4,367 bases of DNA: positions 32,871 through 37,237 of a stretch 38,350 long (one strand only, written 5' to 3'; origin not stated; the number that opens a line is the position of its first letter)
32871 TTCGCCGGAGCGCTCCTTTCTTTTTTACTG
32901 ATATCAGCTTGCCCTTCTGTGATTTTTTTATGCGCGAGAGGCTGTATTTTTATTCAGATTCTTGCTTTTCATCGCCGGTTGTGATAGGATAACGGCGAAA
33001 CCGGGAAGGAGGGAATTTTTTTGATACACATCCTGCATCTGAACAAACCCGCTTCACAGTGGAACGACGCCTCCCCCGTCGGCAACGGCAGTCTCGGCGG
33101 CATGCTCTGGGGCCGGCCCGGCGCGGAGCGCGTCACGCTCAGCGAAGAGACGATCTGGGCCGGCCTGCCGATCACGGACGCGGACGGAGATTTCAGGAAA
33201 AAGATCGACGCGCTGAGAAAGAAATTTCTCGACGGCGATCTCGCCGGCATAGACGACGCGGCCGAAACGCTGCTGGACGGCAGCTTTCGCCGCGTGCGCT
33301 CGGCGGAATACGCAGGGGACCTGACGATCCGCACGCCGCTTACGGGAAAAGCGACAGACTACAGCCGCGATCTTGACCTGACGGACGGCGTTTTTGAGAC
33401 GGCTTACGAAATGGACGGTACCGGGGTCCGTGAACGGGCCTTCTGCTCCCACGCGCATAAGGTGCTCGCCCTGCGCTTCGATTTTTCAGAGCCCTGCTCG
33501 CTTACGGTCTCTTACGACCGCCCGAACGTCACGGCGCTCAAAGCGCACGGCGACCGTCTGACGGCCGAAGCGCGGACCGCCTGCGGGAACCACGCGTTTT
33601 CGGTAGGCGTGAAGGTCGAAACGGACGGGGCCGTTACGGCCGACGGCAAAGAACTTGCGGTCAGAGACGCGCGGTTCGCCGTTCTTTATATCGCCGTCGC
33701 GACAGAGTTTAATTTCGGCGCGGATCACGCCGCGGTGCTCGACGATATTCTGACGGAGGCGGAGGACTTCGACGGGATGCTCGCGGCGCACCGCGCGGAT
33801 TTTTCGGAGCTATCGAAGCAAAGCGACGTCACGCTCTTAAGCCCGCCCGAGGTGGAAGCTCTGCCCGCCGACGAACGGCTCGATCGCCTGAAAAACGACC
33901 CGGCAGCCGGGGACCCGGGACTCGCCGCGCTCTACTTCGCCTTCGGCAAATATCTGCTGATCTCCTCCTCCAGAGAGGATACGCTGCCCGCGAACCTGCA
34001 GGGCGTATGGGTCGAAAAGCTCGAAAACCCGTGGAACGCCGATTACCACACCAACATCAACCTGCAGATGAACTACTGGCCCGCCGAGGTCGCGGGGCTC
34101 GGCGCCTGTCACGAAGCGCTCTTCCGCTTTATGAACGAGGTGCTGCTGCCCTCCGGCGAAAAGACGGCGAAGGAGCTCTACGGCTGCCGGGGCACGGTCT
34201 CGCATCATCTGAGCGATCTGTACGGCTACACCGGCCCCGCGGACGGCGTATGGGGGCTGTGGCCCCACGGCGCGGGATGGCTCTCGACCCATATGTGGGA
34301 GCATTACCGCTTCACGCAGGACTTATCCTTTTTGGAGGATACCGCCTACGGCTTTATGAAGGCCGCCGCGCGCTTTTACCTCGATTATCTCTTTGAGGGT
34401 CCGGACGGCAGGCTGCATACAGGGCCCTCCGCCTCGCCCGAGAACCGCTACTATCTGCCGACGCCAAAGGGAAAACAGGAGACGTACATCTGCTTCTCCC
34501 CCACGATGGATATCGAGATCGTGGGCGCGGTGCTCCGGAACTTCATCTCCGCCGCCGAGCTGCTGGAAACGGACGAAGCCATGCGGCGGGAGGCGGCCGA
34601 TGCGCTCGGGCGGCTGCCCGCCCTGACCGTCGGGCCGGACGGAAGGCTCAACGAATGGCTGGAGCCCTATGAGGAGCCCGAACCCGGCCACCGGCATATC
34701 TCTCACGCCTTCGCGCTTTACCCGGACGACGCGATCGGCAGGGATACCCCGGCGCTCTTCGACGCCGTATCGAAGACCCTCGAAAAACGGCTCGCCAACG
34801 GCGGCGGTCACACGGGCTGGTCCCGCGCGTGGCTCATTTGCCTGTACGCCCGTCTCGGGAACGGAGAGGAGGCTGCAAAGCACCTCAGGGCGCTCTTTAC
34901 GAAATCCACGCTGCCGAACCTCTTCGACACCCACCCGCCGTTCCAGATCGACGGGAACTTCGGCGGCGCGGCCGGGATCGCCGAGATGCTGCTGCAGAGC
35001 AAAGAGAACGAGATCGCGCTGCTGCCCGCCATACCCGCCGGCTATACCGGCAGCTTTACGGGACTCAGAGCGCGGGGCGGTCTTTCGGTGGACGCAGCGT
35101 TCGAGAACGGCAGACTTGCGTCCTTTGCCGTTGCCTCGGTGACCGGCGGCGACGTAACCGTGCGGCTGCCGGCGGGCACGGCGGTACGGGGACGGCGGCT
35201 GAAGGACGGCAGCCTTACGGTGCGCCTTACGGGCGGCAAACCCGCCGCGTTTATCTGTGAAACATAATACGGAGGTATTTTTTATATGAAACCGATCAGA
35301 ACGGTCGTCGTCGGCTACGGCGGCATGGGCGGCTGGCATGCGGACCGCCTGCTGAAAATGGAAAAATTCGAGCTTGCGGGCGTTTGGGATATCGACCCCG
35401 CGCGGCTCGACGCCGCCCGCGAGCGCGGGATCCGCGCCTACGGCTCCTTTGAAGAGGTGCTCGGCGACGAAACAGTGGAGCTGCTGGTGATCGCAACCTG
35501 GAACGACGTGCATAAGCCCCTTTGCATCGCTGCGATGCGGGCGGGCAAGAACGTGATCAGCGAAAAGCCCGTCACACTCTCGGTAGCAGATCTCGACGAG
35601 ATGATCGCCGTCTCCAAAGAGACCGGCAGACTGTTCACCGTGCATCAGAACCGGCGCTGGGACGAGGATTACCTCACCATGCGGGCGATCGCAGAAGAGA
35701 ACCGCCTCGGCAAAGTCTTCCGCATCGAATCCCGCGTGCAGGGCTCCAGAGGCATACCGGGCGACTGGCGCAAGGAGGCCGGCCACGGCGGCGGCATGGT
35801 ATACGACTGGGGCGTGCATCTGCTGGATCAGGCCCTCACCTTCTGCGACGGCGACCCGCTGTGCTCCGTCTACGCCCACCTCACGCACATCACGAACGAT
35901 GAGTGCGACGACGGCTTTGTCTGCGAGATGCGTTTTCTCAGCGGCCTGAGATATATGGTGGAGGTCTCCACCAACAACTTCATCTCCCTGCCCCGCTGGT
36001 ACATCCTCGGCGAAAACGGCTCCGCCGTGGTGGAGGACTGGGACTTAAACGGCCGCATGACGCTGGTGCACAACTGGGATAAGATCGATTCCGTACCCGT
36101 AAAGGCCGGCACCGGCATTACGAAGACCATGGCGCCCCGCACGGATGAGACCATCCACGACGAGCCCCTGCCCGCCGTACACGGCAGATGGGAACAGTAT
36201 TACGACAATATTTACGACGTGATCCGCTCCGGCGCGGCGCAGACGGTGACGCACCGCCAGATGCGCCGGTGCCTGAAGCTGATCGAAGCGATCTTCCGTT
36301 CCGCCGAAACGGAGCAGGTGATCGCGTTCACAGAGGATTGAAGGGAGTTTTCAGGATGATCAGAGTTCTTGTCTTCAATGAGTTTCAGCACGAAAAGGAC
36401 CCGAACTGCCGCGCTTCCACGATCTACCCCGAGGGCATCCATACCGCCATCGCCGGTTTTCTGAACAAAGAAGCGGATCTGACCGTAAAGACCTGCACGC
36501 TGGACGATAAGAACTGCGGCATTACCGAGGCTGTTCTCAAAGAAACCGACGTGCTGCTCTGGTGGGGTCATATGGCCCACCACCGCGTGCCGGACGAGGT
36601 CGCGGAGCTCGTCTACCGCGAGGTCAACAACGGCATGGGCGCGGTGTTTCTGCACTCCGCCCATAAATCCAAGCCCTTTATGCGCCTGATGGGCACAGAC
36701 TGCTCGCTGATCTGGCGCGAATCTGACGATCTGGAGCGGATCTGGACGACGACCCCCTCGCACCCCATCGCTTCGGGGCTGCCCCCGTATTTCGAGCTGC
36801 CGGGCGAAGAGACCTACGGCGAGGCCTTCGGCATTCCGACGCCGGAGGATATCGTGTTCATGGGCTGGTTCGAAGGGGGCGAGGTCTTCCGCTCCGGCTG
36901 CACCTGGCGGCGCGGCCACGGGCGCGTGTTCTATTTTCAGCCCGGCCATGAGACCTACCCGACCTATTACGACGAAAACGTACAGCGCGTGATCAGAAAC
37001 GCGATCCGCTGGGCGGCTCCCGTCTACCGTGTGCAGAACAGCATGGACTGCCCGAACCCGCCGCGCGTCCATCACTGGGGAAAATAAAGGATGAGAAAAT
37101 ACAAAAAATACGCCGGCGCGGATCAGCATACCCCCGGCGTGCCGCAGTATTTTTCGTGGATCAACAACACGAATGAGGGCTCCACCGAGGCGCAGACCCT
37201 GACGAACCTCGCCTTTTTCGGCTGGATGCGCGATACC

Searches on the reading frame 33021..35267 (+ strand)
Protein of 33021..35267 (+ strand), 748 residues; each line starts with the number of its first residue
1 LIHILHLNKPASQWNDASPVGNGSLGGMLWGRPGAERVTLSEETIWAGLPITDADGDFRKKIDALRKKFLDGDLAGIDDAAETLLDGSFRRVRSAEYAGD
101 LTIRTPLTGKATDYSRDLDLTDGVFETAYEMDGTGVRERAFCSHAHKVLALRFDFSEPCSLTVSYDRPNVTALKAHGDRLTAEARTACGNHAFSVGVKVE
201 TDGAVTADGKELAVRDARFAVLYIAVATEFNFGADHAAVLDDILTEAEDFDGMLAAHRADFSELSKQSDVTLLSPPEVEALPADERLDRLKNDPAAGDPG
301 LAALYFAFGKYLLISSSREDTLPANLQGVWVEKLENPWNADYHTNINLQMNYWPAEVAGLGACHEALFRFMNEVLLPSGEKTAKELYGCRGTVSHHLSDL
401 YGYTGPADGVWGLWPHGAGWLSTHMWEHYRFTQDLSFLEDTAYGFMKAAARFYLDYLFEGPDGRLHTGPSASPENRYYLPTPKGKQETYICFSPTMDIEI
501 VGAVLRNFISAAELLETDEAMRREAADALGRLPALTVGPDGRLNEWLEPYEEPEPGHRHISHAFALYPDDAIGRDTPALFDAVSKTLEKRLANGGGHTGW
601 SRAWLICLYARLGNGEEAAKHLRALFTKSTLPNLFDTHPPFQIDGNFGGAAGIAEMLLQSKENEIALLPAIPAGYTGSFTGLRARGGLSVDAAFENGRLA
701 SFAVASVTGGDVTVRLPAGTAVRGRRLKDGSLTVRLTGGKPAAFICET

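Call 28: search_protein_families(library=pfam, proteins=[window:33021-35267:+], max_evalue=0.00001)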
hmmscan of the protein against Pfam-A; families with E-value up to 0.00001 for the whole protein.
window:33021-35267:+ (748 aa): 3 families
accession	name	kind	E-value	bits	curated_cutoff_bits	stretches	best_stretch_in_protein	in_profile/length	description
PF22124.2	Glyco_hydro_95_cat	-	7.9e-156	519.5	27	1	250-657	2-408/408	Glycosyl hydrolase family 95 catalytic domain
PF14498.12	Glyco_hyd_65N_2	-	2.9e-46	158.8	27.7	1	5-231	1-232/234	Glycosyl hydrolase family 65, N-terminal domain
PF21307.2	Glyco_hydro_95_C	-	1.2e-13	51.8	27.6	1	659-723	1-66/94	Glycoside hydrolase family 95, C-terminal domain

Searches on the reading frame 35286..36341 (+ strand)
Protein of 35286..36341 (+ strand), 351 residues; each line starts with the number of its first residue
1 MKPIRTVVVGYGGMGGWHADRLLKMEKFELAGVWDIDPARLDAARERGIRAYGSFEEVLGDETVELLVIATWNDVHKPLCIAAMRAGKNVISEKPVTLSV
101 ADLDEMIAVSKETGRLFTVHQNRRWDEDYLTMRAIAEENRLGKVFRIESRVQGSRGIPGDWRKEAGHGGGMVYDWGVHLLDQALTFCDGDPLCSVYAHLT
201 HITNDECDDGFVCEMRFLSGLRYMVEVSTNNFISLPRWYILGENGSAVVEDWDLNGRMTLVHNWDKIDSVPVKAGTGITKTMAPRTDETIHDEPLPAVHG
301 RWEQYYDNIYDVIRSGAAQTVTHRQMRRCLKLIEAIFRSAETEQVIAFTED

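Call 28: search_protein_families(library=pfam, proteins=[window:35286-36341:+], max_evalue=0.00001)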
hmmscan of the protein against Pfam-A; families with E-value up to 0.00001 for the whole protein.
window:35286-36341:+ (351 aa): 3 families
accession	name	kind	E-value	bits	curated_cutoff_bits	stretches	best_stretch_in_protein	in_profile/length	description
PF01408.29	GFO_IDH_MocA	-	4.2e-25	89.2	24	1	4-119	1-118/120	Oxidoreductase family, NAD-binding Rossmann fold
PF22725.1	GFO_IDH_MocA_C3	-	4.7e-23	82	27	1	129-247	1-123/124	GFO/IDH/MocA C-terminal domain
PF02894.22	GFO_IDH_MocA_C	-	1.1e-14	55.2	22.9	1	137-346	5-216/218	Oxidoreductase family, C-terminal alpha/beta domain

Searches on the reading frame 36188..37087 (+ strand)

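Call 28: search_protein_families(library=pfam, proteins=[window:36188-37087:+], max_evalue=0.00001)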
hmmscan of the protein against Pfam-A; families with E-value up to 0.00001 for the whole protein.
window:36188-37087:+ (299 aa): 1 family
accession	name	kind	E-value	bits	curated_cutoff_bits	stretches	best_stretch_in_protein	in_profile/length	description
PF06283.17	ThuA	-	4.9e-33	115.6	33.4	1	59-276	1-209/209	Trehalose utilisation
